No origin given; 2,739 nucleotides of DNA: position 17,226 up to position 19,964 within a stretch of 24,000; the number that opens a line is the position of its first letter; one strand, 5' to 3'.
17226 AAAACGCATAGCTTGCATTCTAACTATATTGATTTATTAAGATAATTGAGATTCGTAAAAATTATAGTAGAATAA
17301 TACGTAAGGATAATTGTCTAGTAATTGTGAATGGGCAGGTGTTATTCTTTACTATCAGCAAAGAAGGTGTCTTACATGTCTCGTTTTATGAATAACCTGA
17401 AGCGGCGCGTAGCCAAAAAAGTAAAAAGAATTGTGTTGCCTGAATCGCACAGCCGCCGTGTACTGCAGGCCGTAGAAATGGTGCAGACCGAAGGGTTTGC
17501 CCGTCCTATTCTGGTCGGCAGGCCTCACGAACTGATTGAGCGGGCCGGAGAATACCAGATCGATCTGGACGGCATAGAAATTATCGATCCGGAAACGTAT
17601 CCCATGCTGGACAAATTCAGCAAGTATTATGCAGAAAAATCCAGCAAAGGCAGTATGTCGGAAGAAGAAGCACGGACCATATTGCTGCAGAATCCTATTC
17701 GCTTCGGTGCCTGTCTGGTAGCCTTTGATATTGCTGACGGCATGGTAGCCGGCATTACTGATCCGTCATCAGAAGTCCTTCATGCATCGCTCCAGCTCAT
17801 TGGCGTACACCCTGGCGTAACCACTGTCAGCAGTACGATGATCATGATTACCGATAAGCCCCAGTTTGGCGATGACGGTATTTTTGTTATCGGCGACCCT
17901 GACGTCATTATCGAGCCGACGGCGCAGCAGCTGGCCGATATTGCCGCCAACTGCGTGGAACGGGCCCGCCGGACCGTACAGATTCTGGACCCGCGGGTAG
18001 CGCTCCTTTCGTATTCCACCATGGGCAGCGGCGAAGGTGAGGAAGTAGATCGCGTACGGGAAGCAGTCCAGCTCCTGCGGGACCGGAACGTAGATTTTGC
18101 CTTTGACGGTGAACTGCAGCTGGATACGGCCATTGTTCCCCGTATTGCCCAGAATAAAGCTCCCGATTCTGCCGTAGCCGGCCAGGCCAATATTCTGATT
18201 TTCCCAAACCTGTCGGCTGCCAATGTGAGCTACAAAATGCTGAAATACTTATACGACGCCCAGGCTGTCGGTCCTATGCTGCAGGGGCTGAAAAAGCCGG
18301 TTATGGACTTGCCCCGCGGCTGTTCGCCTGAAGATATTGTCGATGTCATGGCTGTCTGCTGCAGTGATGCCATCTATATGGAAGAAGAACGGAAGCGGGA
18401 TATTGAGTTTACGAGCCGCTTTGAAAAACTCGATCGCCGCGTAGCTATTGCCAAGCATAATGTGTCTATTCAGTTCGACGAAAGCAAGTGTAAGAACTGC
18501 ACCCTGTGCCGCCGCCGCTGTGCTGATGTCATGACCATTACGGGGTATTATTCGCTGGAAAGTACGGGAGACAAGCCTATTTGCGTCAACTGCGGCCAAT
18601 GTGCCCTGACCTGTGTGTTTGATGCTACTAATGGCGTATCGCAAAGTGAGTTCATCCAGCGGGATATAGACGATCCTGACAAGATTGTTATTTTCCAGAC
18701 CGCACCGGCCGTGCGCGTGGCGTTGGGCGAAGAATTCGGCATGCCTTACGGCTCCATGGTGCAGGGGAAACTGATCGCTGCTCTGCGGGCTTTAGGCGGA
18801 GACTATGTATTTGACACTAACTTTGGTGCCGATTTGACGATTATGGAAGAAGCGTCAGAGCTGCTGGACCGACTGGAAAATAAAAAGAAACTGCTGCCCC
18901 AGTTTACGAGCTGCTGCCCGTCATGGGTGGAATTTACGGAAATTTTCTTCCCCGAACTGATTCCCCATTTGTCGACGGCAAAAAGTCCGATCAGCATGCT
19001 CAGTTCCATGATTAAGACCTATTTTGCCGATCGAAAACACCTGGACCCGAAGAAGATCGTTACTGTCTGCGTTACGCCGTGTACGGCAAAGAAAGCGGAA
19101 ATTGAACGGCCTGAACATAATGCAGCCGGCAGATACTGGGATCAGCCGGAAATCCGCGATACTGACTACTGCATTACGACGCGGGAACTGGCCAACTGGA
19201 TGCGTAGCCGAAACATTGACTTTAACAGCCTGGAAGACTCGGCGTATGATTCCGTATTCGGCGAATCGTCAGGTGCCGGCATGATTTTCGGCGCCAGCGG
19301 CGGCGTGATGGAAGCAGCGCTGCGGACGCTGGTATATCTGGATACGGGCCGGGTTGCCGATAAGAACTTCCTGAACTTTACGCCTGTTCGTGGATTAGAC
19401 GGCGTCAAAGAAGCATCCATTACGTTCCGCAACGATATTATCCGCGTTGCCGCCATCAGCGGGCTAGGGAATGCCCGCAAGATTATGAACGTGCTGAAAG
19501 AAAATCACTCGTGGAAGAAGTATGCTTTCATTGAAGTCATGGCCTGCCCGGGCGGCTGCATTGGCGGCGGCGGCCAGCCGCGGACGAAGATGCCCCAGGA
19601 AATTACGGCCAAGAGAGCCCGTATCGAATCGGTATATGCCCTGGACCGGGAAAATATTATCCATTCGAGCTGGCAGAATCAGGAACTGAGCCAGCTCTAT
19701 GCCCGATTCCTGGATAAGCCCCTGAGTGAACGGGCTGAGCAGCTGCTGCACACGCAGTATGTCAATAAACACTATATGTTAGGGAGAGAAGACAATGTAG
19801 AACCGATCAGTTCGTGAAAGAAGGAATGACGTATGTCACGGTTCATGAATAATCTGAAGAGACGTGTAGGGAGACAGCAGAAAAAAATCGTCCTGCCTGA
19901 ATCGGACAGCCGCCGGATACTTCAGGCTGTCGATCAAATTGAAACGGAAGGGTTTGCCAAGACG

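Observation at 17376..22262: Tandem pair of phosphotransacetylase-[FeFe]-hydrogenase fusion genes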

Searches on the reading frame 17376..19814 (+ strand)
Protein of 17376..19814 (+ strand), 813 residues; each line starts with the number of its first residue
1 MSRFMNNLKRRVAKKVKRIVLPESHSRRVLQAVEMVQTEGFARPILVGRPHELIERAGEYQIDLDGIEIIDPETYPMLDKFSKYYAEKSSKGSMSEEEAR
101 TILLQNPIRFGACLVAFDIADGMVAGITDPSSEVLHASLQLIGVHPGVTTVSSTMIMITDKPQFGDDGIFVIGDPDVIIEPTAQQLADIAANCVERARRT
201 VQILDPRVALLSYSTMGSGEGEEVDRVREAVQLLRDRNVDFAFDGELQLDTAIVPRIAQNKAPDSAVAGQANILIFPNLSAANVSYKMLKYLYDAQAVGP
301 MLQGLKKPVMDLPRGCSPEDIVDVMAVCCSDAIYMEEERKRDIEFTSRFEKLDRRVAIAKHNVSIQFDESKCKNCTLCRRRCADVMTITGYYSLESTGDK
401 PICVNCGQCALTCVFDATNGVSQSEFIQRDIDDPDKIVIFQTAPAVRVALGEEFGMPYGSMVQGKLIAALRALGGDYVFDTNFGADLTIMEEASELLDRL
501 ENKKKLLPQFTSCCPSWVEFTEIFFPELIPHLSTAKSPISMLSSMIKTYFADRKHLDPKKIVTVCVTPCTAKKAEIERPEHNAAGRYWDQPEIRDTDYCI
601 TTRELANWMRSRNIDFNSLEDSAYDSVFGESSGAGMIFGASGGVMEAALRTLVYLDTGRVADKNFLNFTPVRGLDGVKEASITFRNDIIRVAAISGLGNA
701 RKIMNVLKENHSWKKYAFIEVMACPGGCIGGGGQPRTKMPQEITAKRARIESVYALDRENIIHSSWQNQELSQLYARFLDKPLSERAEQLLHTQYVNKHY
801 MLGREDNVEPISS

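Call 6: search_protein_families(library=pfam, proteins=[window:17376-19814:+], max_evalue=0.01)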
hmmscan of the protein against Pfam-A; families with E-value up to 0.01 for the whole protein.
window:17376-19814:+ (813 aa): 3 families
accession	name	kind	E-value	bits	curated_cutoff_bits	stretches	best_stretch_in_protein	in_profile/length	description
PF01515.24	PTA_PTB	-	5.4e-102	341.9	24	1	4-328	2-318/319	Phosphate acetyl/butaryl transferase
PF02906.19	Fe_hyd_lg_C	-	8.1e-90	301.2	22.1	1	436-732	1-245/245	Iron only hydrogenase large subunit, C-terminal domain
PF02256.22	Fe_hyd_SSU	-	1.2e-15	57.7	24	1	746-798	4-56/56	Iron hydrogenase small subunit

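Call 7: search_protein_families(library=ncbifam, proteins=[window:17376-19814:+], max_evalue=0.001)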
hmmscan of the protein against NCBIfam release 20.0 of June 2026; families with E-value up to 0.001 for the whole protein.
window:17376-19814:+ (813 aa): 17 families
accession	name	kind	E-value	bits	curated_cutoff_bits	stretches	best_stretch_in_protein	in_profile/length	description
NF040763.1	FeFe_hydrog_A6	exception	9.2e-155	516.2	765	1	354-798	129-571/571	NADH-dependent [FeFe] hydrogenase, group A6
TIGR02512.1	FeFe_hydrog_A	subfamily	1.9e-140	468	405.95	1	364-736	1-374/375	[FeFe] hydrogenase, group A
NF040762.1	Hydr_FeFe_Clost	exception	1.3e-117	393.8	900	1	347-795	121-571/572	ferredoxin hydrogenase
NF007233.1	PRK09653.1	subfamily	2.4e-97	326.3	310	1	4-329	1-316/319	phosphotransacetylase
TIGR00651.1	pta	equivalog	1.6e-92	310.2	311.2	1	19-327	1-302/304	phosphate acetyltransferase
NF004167.0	PRK05632.1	equivalog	2.4e-89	300.8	418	1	3-328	384-699/708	phosphate acetyltransferase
TIGR04105.1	FeFe_hydrog_B1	subfamily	3.2e-46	158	450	2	361-652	133-406/462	monomeric [FeFe] hydrogenase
NF009501.0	PRK12861.1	subfamily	7.4e-45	153.2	1178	1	15-333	447-761/764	NADP-dependent malic enzyme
NF004472.0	PRK05805.1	subfamily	5e-24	84.9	399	2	116-327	88-293/302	phosphate butyryltransferase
TIGR02706.1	P_butyryltrans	equivalog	7.7e-22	77.8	410.5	1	156-327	121-289/294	phosphate butyryltransferase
NF006045.0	PRK08190.1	subfamily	1.9e-21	76.5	282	1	160-316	288-441/467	bifunctional enoyl-CoA hydratase/phosphate acetyltransferase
NF008852.0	PRK11890.1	subfamily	4.1e-21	75.4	413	1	168-339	140-307/315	phosphate acetyltransferase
NF005837.0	PRK07742.1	equivalog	5.1e-18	65.4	409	1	167-328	133-293/299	phosphate butyryltransferase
NF043069.1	T4HPD_activ_SAM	equivalog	9.6e-07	28.5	425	1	361-432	42-111/299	trans-4-hydroxy-L-proline dehydratase activase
TIGR02709.1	branched_ptb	equivalog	1.8e-06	27.8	475.15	1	169-319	112-259/271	branched-chain phosphotransacylase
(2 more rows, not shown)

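Call 10: find_homologous_proteins(query=window:17376-19814:+, max_evalue=1e-20)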
Query window:17376-19814:+ (813 aa): 7773 proteins with E <= 1e-20 among 8000 candidates; the best 120 are listed.
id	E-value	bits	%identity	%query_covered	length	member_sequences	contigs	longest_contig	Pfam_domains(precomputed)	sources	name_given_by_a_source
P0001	0.0e+0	1858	100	100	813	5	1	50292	PF02906.20,PF02256.23,PF01515.25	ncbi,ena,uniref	ncbi:[FeFe] hydrogenase, group A [uncultured Megasphaera sp.]|uniref:[FeFe] hydrogenase, group A n=1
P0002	0.0e+0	1543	82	99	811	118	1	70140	PF02906.20,PF02256.23,PF01515.25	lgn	-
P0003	0.0e+0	1526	81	100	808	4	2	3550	PF02906.20,PF02256.23,PF01515.25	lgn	-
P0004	0.0e+0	1445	77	100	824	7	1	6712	PF02906.20,PF02256.23,PF01515.25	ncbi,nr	ncbi:phosphate acetyltransferase [Megasphaera cerevisiae]|nr:phosphate acetyltransferase [Megasphaer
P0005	0.0e+0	1434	76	100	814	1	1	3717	PF02906.20,PF02256.23,PF01515.25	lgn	-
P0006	0.0e+0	1431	75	100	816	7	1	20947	PF02906.20,PF02256.23,PF01515.25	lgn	-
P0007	0.0e+0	1426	75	100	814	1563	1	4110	PF02906.20,PF02256.23,PF01515.25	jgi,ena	jgi:NADP-reducing hydrogenase subunit HndD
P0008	0.0e+0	1405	73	100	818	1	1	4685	PF02906.20,PF02256.23,PF01515.25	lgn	-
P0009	0.0e+0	1400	73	100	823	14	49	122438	PF02906.20,PF02256.23,PF01515.25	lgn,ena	-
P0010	0.0e+0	1338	70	100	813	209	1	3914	PF02906.20,PF02256.23,PF01515.25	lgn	-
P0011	0.0e+0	1327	70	100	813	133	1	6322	PF02906.20,PF02256.23,PF01515.25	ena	-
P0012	0.0e+0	1319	68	100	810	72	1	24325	PF02906.20,PF02256.23,PF01515.25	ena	-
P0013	0.0e+0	1293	68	99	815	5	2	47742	PF02906.20,PF02256.23,PF01515.25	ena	-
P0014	0.0e+0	1283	67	100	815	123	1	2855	PF02906.20,PF02256.23,PF01515.25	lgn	-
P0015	0.0e+0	1265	65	100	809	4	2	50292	PF02906.20,PF02256.23,PF01515.25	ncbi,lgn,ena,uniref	ncbi:phosphate acetyltransferase [uncultured Megasphaera sp.]|uniref:phosphate acetyltransferase n=1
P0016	0.0e+0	1260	68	100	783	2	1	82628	PF02906.20,PF02256.23,PF01515.25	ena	-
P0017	0.0e+0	1201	58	99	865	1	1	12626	PF02906.20,PF02256.23,PF01515.25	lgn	-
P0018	0.0e+0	1199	58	99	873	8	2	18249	PF02906.20,PF02256.23,PF01515.25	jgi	jgi:phosphate acetyltransferase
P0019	0.0e+0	1198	61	99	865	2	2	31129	PF02906.20,PF02256.23,PF01515.25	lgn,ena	-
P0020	0.0e+0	1180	63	99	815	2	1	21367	PF02906.20,PF02256.23,PF01515.25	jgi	jgi:phosphate acetyltransferase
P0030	9.0e-203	694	67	57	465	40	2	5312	PF01515.25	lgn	-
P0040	6.2e-197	675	63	57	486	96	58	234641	PF02906.20,PF02256.23,PF00037.33,PF13484.12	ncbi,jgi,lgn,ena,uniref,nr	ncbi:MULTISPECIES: [FeFe] hydrogenase, group A [Megasphaera]|jgi:iron-only hydrogenase group A|unire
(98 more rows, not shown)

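Call 15: search_solved_structures(query=window:17376-19814:+, max_evalue=1e-20, show_alignments=0)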
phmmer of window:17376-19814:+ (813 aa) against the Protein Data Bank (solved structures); distinct sequences matched with E-value up to 1e-20: 61 (the best 60 are shown).
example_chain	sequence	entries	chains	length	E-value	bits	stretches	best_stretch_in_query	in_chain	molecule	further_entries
8a6t_A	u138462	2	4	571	4.3e-109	369.5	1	349-797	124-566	Electron bifurcating hydrogenase subunit HydA1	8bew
9gbu_A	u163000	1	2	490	8.4e-108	365.2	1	365-798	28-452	Periplasmic [Fe] hydrogenase large subunit,Periplasmic [Fe] hydrogenase small subunit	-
8ryh_A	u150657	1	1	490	2.2e-107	363.8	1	365-798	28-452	Periplasmic [Fe] hydrogenase large subunit,Periplasmic [Fe] hydrogenase small subunit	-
7q4v_A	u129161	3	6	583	1.9e-103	350.8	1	362-798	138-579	Iron hydrogenase HydA1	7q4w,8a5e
9gnk_A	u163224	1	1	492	2.9e-103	350.2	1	365-798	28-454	Periplasmic [Fe] hydrogenase large subunit,Periplasmic [Fe] hydrogenase small subunit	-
8ru6_B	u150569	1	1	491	3e-102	346.8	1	365-798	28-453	Periplasmic [Fe] hydrogenase large subunit,CpI,Periplasmic [Fe] hydrogenase small subunit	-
7qhf_A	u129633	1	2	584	2.9e-97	330.4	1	357-797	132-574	Iron hydrogenase 1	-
9rj9_A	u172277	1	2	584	6.6e-97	329.2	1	353-797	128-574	Iron hydrogenase 1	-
4xdc_A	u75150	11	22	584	1e-96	328.5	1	357-797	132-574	Iron hydrogenase 1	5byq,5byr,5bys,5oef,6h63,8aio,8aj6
4xdd_A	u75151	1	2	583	1.1e-96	328.5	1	357-797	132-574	Iron hydrogenase 1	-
8cjy_A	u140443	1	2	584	1.4e-96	328.1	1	357-797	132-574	Iron hydrogenase 1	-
1c4a_A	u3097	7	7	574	1.9e-96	327.6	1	357-795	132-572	PROTEIN (FE-ONLY HYDROGENASE) | PROTEIN (PERIPLASMIC HYDROGENASE 1) | Iron hydrogenase 1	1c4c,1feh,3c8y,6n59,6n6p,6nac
6gm8_A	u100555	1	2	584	2.7e-96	327.1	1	357-797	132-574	Iron hydrogenase 1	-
6gm0_A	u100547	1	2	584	2.7e-96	327.1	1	357-797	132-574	Iron hydrogenase 1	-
6gm4_A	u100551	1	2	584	2.7e-96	327.1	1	357-797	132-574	Iron hydrogenase 1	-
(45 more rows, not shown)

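Call 19: find_related_loci(query=window:17376-19814:+, collection=genome_contigs, flank=6000)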
Query window:17376-19814:+ (813 aa) in genome_contigs; peptide patterns used: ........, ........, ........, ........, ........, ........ (x = any residue, [..] = any of these).
66 stretches matched a pattern; 43 encode a relative of the query (tblastn E <= 1e-3); 43 distinct loci.
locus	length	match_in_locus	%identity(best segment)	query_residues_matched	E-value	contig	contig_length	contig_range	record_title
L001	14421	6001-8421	81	1-808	0e+0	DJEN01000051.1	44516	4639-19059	MAG TPA_asm: Megasphaera sp. UBA5897 UBA5897_contig_10038, whole genome shotgun sequence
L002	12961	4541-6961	81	1-808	0e+0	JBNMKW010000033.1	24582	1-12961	MAG: Megasphaera sp. isolate CM_BacMeg1398.33 k141_495120_length_24582_cov_16.0947, whole genome shotgun sequence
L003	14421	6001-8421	81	1-808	0e+0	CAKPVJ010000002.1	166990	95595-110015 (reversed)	MAG: uncultured Megasphaera sp. isolate REFINED_METABAT215_TOP10_CONTIGS_1500_ASSEMBLY_K77_MERGED__Hadza_MoBio_hadza-E-H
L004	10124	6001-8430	77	1-810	0e+0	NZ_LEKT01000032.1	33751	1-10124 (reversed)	Megasphaera cerevisiae DSM 20462 scaffold_31, whole genome shotgun sequence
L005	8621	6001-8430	76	1-810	0e+0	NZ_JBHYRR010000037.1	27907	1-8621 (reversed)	Megasphaera sp. WILCCON 0056 NODE_37_length_27907_cov_554.244484, whole genome shotgun sequence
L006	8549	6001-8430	76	1-810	0e+0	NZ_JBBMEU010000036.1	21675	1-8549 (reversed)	Megasphaera intestinihominis strain CLA-AA-H81 CLAAAH81_contig_36_length_21675, whole genome shotgun sequence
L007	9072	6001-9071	74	1-810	0e+0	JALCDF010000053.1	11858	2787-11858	MAG: Megasphaera sp. isolate UW_MP_MEG3_1 Ga0455799_001277, whole genome shotgun sequence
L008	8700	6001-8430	75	1-810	0e+0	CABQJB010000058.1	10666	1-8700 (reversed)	MAG TPA_asm: uncultured Megasphaera sp. isolate MGYG-HGUT-00612 genome assembly, contig: GUT_GENOME018684_58, whole geno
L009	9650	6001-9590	75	1-810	0e+0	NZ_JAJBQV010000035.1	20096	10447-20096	Megasphaera elsdenii strain MSK.21.52 IFLJIGJF_35, whole genome shotgun sequence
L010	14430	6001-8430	74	1-809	0e+0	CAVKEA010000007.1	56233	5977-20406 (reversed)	bacterium isolate H07687-L1_cleanbin_000003 genome assembly, contig: Spades_H07687-L1_contig_331, whole genome shotgun s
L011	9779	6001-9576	71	1-811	0e+0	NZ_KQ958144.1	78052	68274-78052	Megasphaera sp. MJR8396C Scaffold1, whole genome shotgun sequence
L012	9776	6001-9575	70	1-811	0e+0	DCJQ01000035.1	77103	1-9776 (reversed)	MAG TPA_asm: Megasphaera sp. UBA1696 UBA1696_contig_5803, whole genome shotgun sequence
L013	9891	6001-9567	71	1-811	0e+0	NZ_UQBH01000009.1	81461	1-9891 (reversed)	Uncultured Megasphaera sp. isolate UMGS111, whole genome shotgun sequence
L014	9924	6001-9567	70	1-811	0e+0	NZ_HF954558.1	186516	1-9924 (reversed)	Megasphaera massiliensis strain NP3, whole genome shotgun sequence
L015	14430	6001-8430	68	1-810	0e+0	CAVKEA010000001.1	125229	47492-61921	bacterium isolate H07687-L1_cleanbin_000003 genome assembly, contig: Spades_H07687-L1_contig_58, whole genome shotgun se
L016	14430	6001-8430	68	1-810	0e+0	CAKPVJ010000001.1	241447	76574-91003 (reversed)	MAG: uncultured Megasphaera sp. isolate REFINED_METABAT215_TOP10_CONTIGS_1500_ASSEMBLY_K77_MERGED__Hadza_MoBio_hadza-E-H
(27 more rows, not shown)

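Call 22: find_encoding_contigs(protein=P0009, flank=8000, max_places=2)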
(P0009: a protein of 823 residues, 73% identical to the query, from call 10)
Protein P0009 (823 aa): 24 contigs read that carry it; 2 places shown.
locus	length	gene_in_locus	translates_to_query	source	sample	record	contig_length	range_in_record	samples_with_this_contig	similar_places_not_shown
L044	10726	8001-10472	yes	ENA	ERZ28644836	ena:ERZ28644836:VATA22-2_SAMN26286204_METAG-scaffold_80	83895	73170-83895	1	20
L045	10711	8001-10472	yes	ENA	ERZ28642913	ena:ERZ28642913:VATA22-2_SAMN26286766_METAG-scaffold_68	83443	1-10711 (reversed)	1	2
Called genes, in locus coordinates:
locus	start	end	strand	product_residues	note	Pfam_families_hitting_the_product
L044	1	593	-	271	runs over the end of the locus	PF13534:Fer4_17 (faint), PF12838:Fer4_7 (faint), PF13183:Fer4_8 (faint), PF13187:Fer4_9 (faint), PF13484:Fer4_16 (faint), PF14697:Fer4_21 (faint), PF00037:Fer4 (weak), PF12797:Fer4_2 (faint), +2 more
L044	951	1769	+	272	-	PF19293:CdaA_N, PF02457:DAC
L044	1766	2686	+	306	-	PF07949:YbbR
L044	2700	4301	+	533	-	PF28550:DUF8436, PF00070:Pyr_redox (faint), PF01266:DAO (faint), PF03486:HI0933_like (faint), PF07992:Pyr_redox_2 (faint), PF13738:Pyr_redox_3 (faint), PF01593:Amino_oxidase (faint), PF21688:FAD-depend_C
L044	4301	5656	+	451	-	PF02878:PGM_PMM_I, PF02879:PGM_PMM_II, PF02880:PGM_PMM_III, PF00408:PGM_PMM_IV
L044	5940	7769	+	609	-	PF13522:GATase_6, PF13537:GATase_7, PF01380:SIS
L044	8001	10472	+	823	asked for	PF01515:PTA_PTB, PF02906:Fe_hyd_lg_C, PF02256:Fe_hyd_SSU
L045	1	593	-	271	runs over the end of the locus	PF13534:Fer4_17 (faint), PF12838:Fer4_7 (faint), PF13183:Fer4_8 (faint), PF13187:Fer4_9 (faint), PF13484:Fer4_16 (faint), PF14697:Fer4_21 (faint), PF00037:Fer4 (weak), PF12797:Fer4_2 (faint), +2 more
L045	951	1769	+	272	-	PF19293:CdaA_N, PF02457:DAC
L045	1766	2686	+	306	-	PF07949:YbbR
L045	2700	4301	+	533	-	PF28550:DUF8436, PF00070:Pyr_redox (faint), PF01266:DAO (faint), PF03486:HI0933_like (faint), PF07992:Pyr_redox_2 (faint), PF13738:Pyr_redox_3 (faint), PF01593:Amino_oxidase (faint), PF21688:FAD-depend_C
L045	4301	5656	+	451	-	PF02878:PGM_PMM_I, PF02879:PGM_PMM_II, PF02880:PGM_PMM_III, PF00408:PGM_PMM_IV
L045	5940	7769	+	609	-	PF13522:GATase_6, PF13537:GATase_7, PF01380:SIS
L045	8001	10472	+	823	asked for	PF01515:PTA_PTB, PF02906:Fe_hyd_lg_C, PF02256:Fe_hyd_SSU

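Call 23: find_encoding_contigs(protein=P0012, flank=8000, max_places=2)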
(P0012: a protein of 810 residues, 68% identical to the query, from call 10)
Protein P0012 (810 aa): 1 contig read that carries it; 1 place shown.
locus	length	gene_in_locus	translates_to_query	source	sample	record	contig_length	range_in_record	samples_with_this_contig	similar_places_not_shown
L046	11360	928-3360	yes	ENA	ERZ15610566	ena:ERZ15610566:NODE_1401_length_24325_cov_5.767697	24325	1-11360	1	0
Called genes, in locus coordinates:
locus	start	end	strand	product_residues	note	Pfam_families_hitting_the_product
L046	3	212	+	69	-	?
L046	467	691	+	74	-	-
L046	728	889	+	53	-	-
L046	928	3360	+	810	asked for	PF01515:PTA_PTB, PF02906:Fe_hyd_lg_C, PF02256:Fe_hyd_SSU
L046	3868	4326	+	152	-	PF03061:4HBT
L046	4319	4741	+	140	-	PF03061:4HBT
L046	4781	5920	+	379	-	PF02771:Acyl-CoA_dh_N, PF02770:Acyl-CoA_dh_M, PF00441:Acyl-CoA_dh_1, PF08028:Acyl-CoA_dh_2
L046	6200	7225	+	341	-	PF02912:Phe_tRNA-synt_N, PF01409:tRNA-synt_2d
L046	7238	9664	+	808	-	PF01588:tRNA_bind, PF03483:B3_4, PF03484:B5, PF17759:tRNA_synthFbeta, PF03147:FDX-ACB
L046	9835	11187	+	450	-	PF05697:Trigger_N, PF00254:FKBP_C, PF05698:Trigger_C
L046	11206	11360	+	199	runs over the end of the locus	PF00574:CLP_protease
